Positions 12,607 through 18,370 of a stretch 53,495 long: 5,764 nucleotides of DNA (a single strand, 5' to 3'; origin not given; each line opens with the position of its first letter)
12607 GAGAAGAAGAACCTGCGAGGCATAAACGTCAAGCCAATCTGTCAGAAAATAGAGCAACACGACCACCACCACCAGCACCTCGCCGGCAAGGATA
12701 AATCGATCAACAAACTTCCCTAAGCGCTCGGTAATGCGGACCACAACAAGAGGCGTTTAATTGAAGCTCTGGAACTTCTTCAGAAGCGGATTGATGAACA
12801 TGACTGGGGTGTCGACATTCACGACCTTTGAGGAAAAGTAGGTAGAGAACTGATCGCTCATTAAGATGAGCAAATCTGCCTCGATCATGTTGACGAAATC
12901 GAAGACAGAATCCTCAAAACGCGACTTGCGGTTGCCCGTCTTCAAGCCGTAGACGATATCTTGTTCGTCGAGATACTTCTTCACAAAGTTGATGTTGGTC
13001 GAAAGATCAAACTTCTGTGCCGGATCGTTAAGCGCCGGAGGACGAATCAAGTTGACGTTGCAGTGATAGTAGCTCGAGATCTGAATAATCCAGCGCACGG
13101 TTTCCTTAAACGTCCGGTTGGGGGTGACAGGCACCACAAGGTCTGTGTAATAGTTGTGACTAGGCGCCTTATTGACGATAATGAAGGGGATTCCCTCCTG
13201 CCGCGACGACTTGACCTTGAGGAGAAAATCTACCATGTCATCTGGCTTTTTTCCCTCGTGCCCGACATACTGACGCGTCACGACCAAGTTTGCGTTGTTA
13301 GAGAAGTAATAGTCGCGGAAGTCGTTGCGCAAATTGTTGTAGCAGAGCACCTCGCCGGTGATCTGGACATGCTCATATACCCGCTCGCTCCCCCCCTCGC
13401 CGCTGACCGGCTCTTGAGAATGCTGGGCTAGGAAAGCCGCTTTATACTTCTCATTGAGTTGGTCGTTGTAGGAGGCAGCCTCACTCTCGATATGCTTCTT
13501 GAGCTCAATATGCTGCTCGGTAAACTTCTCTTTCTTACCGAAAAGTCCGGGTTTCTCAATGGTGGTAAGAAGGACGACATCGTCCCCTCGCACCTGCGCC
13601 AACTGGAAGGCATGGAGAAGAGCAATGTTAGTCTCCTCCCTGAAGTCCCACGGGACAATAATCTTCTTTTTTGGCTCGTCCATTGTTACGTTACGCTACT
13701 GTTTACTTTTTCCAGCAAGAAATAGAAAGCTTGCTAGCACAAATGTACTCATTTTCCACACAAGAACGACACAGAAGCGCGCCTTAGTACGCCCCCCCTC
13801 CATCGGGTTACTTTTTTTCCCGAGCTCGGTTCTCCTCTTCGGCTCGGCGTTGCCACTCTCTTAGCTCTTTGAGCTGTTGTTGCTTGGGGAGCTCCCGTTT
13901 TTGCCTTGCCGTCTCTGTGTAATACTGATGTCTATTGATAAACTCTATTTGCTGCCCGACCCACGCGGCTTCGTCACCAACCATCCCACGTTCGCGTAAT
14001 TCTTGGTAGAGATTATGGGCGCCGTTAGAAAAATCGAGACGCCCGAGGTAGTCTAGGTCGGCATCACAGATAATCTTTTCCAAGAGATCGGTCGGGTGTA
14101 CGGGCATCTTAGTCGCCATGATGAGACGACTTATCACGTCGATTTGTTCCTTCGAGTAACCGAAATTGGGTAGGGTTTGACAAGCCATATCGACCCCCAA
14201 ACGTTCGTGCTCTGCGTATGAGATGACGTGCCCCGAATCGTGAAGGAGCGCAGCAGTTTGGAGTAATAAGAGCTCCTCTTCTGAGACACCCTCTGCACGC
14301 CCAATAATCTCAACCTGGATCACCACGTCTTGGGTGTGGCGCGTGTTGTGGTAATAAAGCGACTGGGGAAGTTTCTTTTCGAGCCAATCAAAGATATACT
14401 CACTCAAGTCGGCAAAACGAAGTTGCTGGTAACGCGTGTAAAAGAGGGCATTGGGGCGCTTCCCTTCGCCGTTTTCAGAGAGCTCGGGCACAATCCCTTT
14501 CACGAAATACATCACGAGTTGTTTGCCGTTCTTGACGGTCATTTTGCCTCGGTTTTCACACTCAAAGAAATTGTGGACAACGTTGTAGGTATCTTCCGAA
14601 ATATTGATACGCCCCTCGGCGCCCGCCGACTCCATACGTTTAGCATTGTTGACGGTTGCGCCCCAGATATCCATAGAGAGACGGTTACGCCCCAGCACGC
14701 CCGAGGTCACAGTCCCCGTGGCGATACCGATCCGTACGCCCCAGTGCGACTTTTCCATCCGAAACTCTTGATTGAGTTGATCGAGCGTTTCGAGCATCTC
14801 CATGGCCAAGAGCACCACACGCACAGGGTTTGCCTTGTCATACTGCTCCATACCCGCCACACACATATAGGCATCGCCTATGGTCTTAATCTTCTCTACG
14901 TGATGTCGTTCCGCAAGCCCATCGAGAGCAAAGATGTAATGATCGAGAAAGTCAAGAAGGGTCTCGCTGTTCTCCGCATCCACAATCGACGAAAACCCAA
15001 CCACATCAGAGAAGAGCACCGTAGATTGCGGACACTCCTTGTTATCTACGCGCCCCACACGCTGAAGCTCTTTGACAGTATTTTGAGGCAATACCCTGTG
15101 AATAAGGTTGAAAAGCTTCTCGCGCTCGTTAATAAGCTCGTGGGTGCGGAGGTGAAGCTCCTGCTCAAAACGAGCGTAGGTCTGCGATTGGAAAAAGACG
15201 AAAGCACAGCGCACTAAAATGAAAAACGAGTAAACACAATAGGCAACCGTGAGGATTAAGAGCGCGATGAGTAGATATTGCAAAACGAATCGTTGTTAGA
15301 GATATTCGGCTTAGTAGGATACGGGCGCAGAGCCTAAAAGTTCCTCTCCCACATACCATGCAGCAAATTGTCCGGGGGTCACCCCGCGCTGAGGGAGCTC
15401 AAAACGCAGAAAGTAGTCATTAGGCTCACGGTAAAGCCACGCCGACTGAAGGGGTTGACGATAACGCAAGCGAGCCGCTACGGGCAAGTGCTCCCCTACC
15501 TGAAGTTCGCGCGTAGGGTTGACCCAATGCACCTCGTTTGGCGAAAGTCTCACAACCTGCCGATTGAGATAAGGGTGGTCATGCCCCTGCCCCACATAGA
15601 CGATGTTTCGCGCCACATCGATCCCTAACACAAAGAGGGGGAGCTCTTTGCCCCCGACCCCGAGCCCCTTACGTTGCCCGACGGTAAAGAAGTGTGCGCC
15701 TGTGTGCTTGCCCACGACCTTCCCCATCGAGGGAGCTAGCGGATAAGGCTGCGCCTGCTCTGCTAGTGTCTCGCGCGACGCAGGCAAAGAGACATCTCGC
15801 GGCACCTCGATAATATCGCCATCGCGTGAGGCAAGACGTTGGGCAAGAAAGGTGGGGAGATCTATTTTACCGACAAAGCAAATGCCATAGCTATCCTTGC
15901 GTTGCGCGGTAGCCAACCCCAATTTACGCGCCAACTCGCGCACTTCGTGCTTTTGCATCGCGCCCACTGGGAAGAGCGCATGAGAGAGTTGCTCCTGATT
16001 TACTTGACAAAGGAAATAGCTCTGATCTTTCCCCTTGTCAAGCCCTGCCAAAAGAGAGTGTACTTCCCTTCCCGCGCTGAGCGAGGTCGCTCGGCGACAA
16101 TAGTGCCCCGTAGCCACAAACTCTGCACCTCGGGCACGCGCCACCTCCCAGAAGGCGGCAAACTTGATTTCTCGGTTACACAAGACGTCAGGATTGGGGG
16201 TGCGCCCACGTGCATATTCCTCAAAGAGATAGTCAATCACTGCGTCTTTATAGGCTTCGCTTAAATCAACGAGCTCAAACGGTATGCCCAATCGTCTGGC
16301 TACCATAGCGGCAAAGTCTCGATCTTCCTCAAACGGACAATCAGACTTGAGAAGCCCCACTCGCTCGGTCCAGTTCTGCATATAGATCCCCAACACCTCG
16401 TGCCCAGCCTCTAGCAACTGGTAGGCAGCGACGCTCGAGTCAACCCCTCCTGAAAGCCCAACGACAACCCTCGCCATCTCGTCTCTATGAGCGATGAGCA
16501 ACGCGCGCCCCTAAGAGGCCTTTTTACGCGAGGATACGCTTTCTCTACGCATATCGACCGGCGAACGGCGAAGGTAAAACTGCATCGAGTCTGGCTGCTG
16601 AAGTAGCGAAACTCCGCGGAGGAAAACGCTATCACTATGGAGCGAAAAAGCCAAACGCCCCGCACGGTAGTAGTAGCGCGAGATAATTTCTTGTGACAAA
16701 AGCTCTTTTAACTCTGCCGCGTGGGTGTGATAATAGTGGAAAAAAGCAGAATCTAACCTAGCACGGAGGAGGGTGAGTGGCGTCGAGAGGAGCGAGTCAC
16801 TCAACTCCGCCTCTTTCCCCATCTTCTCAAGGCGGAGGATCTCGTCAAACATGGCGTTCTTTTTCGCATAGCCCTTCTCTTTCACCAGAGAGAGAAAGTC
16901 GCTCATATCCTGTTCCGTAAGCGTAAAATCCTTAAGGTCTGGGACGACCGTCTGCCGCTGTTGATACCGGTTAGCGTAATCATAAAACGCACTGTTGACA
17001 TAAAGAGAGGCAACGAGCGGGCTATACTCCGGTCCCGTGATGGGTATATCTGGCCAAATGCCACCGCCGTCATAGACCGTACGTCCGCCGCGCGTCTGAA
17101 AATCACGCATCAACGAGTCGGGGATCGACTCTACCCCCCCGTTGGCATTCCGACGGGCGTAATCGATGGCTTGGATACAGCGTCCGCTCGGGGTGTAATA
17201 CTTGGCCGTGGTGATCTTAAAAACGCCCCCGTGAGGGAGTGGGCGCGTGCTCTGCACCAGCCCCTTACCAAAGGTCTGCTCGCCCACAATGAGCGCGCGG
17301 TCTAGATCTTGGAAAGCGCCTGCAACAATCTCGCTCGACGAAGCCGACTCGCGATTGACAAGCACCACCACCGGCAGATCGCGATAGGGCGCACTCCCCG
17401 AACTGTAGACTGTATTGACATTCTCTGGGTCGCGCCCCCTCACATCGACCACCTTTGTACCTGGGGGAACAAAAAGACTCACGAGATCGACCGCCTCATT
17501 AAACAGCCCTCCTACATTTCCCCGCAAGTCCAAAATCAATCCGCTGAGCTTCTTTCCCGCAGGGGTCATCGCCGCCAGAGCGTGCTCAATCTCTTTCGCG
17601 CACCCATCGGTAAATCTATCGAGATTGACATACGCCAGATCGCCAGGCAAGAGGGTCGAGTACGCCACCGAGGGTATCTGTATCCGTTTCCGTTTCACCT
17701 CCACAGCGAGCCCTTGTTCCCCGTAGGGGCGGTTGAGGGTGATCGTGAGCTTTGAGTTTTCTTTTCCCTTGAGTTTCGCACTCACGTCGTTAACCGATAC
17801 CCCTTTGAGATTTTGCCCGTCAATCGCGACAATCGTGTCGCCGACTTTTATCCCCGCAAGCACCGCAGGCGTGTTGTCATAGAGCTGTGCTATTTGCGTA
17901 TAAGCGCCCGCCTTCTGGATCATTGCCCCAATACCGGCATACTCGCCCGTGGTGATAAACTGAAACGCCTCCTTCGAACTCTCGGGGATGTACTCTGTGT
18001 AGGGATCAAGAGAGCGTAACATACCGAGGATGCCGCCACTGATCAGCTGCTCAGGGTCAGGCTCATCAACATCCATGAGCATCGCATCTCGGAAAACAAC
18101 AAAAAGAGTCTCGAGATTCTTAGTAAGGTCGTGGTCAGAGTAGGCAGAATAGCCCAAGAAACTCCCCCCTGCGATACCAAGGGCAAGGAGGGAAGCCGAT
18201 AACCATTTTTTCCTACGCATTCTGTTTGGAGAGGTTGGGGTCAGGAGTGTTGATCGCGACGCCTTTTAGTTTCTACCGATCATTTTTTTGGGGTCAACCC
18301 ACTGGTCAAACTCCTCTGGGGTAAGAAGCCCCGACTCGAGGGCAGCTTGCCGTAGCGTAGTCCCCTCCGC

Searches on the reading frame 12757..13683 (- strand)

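Call 25: search_protein_families(library=pfam, proteins=[window:12757-13683:-], max_evalue=0.00001)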
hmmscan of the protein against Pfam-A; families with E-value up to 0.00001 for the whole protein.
window:12757-13683:- (308 aa): 1 family
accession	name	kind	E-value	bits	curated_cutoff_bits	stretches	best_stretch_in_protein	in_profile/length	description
PF00582.32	Usp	-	6e-06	27.3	24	0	6-82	3-73/141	Universal stress protein family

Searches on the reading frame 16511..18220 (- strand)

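Call 27: search_protein_families(library=pfam, proteins=[window:16511-18220:-], max_evalue=0.00001)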
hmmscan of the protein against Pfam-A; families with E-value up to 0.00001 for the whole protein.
window:16511-18220:- (569 aa): 4 families
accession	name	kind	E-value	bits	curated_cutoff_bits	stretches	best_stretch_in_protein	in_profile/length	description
PF03572.23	Peptidase_S41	-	2.5e-46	157.7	24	1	194-351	1-156/165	Peptidase family S41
PF17820.7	PDZ_6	-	7.7e-11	42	27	1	110-164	2-54/54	PDZ domain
PF00595.29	PDZ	-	2.3e-07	31.5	23.2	1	96-161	11-79/81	PDZ domain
PF13180.12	PDZ_2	-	2.9e-06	27.9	27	1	97-174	3-79/80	PDZ domain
